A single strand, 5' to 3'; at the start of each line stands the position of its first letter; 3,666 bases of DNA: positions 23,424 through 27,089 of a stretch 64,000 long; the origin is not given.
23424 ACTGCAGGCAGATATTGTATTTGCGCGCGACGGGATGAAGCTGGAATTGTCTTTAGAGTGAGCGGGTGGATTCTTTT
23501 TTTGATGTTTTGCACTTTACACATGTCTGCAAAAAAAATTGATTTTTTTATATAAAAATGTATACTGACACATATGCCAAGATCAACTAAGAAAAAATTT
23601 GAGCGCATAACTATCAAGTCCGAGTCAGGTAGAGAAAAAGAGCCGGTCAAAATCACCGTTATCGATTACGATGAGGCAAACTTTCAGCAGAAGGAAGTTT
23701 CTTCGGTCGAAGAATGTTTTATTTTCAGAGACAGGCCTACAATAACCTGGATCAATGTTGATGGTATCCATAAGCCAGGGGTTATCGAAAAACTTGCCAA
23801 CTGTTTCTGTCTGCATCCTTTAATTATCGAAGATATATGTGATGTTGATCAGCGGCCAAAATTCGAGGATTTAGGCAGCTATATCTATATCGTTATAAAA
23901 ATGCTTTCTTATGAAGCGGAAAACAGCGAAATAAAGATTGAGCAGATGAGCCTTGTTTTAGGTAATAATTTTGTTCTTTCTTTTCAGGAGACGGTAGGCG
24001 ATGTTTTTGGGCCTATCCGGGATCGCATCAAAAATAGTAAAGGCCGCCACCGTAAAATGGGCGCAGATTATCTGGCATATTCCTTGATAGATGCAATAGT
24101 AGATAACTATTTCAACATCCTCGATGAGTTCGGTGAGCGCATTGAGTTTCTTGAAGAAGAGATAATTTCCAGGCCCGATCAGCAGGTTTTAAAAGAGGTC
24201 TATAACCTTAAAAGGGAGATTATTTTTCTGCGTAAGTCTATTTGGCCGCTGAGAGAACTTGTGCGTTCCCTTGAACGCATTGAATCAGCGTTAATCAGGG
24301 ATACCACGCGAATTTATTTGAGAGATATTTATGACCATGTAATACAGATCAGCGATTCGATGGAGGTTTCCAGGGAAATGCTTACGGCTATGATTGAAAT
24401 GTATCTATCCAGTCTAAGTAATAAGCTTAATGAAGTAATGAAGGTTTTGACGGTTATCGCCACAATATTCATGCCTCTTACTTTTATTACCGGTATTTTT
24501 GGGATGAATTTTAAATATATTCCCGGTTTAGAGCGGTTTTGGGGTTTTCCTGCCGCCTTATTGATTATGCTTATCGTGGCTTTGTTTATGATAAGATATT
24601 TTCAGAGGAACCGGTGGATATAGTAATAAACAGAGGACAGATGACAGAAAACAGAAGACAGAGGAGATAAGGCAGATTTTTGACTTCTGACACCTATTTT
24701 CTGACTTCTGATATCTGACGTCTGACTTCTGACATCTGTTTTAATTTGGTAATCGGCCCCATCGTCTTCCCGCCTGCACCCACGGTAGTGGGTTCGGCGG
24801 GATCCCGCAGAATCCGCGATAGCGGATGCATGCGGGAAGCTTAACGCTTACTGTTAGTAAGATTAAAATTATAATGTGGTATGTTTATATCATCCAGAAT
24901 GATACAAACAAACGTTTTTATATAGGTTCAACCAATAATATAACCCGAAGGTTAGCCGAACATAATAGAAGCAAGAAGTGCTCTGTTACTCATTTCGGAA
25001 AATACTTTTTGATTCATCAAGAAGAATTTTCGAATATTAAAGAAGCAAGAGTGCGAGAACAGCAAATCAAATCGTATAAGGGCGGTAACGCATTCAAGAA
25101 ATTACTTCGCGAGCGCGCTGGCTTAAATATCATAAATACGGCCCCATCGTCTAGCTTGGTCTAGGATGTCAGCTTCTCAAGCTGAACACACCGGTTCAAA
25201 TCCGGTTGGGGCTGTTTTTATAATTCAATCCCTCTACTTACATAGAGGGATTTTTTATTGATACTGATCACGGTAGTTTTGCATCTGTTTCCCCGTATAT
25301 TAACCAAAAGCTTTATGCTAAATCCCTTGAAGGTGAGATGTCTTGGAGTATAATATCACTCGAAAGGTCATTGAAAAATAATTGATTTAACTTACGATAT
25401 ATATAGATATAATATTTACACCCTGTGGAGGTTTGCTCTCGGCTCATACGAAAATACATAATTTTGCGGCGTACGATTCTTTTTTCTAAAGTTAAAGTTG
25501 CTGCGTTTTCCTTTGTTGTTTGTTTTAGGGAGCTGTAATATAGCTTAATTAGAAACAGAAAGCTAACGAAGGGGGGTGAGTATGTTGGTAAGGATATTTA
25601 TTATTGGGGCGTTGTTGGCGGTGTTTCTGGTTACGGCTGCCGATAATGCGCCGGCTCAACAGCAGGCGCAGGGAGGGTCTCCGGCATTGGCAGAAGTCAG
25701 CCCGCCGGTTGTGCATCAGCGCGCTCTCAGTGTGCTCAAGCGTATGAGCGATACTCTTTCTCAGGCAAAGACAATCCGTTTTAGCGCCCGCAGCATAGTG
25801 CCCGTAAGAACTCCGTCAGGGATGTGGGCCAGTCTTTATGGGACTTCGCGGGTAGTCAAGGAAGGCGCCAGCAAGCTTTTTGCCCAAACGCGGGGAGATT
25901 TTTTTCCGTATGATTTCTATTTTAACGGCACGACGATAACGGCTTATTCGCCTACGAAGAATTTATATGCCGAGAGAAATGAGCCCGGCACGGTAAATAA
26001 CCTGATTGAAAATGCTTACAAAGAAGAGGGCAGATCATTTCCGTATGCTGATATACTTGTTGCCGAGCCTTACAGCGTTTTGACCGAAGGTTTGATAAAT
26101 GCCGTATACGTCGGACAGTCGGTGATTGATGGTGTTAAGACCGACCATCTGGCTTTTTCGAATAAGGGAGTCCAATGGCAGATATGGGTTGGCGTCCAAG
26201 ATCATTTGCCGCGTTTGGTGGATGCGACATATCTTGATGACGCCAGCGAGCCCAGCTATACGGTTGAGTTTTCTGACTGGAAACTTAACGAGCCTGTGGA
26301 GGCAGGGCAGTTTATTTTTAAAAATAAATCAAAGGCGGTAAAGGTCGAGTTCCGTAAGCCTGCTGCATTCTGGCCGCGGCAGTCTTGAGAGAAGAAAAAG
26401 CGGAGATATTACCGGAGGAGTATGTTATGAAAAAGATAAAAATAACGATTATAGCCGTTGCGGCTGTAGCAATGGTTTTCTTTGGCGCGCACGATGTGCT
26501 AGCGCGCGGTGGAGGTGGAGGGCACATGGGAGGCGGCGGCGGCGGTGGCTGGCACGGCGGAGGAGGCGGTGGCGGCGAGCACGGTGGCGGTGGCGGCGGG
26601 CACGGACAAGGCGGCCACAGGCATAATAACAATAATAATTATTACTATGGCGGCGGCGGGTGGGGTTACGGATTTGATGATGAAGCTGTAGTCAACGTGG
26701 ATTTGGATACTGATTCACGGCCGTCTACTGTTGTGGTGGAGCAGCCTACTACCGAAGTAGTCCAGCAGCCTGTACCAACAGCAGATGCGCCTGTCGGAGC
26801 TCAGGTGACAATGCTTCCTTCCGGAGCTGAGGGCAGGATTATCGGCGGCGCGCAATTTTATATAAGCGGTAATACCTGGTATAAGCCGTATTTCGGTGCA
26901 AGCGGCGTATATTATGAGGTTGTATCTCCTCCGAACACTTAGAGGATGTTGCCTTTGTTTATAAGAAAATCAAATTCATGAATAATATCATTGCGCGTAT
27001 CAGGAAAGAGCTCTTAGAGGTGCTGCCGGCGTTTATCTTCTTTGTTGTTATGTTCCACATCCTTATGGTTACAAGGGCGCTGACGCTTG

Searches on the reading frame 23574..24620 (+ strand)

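Call 18: search_protein_families(library=pfam, proteins=[window:23574-24620:+])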
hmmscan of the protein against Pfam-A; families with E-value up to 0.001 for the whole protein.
window:23574-24620:+ (349 aa): 1 family
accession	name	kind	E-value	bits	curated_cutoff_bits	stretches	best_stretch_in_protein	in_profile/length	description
PF01544.23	CorA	-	1.3e-67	228.6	27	1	57-345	4-292/292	CorA-like Mg2+ transporter protein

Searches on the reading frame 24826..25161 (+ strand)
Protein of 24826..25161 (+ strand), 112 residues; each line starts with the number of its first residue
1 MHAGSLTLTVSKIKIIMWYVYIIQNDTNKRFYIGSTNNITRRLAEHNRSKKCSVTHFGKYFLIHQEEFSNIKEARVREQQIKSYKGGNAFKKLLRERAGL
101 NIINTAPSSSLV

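Call 11: search_protein_families(library=pfam, proteins=[window:24826-25161:+], max_evalue=0.01)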
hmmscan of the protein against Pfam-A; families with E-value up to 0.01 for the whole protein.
window:24826-25161:+ (112 aa): 3 families
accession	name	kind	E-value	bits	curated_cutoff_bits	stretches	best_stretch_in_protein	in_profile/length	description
PF01541.30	GIY-YIG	-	1.5e-14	54.5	22.6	1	17-83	1-70/78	GIY-YIG catalytic domain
PF10544.15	T5orf172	-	2.7e-06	28.3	20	1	19-81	2-63/101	T5orf172 domain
PF19835.5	SegE_GIY-YIG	-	0.0092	16.6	25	0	11-61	11-61/123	Putative endonuclease segE, GIY-YIG domain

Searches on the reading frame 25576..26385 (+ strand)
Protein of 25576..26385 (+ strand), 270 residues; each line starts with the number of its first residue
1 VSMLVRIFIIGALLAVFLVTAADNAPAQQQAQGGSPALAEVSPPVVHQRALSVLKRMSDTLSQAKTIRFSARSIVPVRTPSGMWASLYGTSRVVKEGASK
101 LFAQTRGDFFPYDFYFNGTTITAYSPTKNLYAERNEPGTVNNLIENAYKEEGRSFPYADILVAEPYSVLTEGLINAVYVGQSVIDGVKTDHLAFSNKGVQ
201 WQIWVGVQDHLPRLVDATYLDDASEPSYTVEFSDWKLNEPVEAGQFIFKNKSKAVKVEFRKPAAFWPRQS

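Call 11: search_protein_families(library=pfam, proteins=[window:25576-26385:+], max_evalue=0.01)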
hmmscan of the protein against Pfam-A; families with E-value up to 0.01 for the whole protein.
window:25576-26385:+ (270 aa): 1 family
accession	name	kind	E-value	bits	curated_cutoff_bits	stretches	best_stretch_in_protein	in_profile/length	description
PF09865.15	DUF2092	-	3.1e-52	177.5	21.2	1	52-259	3-211/212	Predicted periplasmic protein (DUF2092)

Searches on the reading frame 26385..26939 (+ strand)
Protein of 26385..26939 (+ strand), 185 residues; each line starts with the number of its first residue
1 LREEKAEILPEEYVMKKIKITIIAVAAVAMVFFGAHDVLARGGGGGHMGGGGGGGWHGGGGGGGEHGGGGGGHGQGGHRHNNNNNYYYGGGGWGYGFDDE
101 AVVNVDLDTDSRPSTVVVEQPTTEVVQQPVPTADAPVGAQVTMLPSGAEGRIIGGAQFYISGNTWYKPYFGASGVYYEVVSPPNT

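Call 11: search_protein_families(library=pfam, proteins=[window:26385-26939:+], max_evalue=0.01)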
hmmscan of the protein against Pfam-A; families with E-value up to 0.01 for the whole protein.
window:26385-26939:+ (185 aa): 1 family
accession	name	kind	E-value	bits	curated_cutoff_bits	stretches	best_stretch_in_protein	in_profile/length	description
PF20125.4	DUF6515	-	8e-05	23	24.9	1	81-181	107-177/179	Family of unknown function (DUF6515)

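Call 21: find_encoding_contigs(protein=window:26427-26939:+, flank=10000, max_places=10)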
Protein window:26427-26939:+ (171 aa): 2 contigs read that carry it; 2 places shown.
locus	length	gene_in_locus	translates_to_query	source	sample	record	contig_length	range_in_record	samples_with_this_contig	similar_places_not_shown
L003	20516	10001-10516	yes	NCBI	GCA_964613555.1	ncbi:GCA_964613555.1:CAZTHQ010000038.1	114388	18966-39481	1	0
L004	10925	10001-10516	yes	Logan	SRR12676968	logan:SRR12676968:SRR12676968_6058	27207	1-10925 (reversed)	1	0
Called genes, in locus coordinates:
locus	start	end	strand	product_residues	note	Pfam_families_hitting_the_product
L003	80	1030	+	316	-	PF01515:PTA_PTB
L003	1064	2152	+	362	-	PF00871:Acetate_kinase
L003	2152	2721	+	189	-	PF01965:DJ-1_PfpI, PF17124:ThiJ_like (faint)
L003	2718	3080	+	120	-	PF02261:Asp_decarbox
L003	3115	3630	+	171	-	PF01327:Pep_deformylase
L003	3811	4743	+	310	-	PF07992:Pyr_redox_2, PF12831:FAD_oxidored (faint), PF13738:Pyr_redox_3, PF00070:Pyr_redox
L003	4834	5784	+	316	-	PF03706:LPG_synthase_TM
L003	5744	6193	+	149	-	PF05991:NYN_YacP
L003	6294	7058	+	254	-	PF23023:Anti-Pycsar_Apyc1, PF00753:Lactamase_B, PF12706:Lactamase_B_2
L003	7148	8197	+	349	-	PF01544:CorA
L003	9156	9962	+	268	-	PF09865:DUF2092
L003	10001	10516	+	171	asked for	-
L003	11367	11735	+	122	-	PF05973:Gp49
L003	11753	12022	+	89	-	PF13560:HTH_31 (weak), PF12844:HTH_19 (weak), PF13443:HTH_26 (weak), PF01381:HTH_3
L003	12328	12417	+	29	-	-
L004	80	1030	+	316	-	PF01515:PTA_PTB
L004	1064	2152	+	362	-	PF00871:Acetate_kinase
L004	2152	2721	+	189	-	PF01965:DJ-1_PfpI, PF17124:ThiJ_like (faint)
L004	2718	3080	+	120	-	PF02261:Asp_decarbox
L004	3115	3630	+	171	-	PF01327:Pep_deformylase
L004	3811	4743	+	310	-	PF07992:Pyr_redox_2, PF12831:FAD_oxidored (faint), PF13738:Pyr_redox_3, PF00070:Pyr_redox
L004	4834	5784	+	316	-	PF03706:LPG_synthase_TM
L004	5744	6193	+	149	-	PF05991:NYN_YacP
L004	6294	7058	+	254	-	PF23023:Anti-Pycsar_Apyc1, PF00753:Lactamase_B, PF12706:Lactamase_B_2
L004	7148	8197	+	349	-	PF01544:CorA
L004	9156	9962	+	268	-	PF09865:DUF2092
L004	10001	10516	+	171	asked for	-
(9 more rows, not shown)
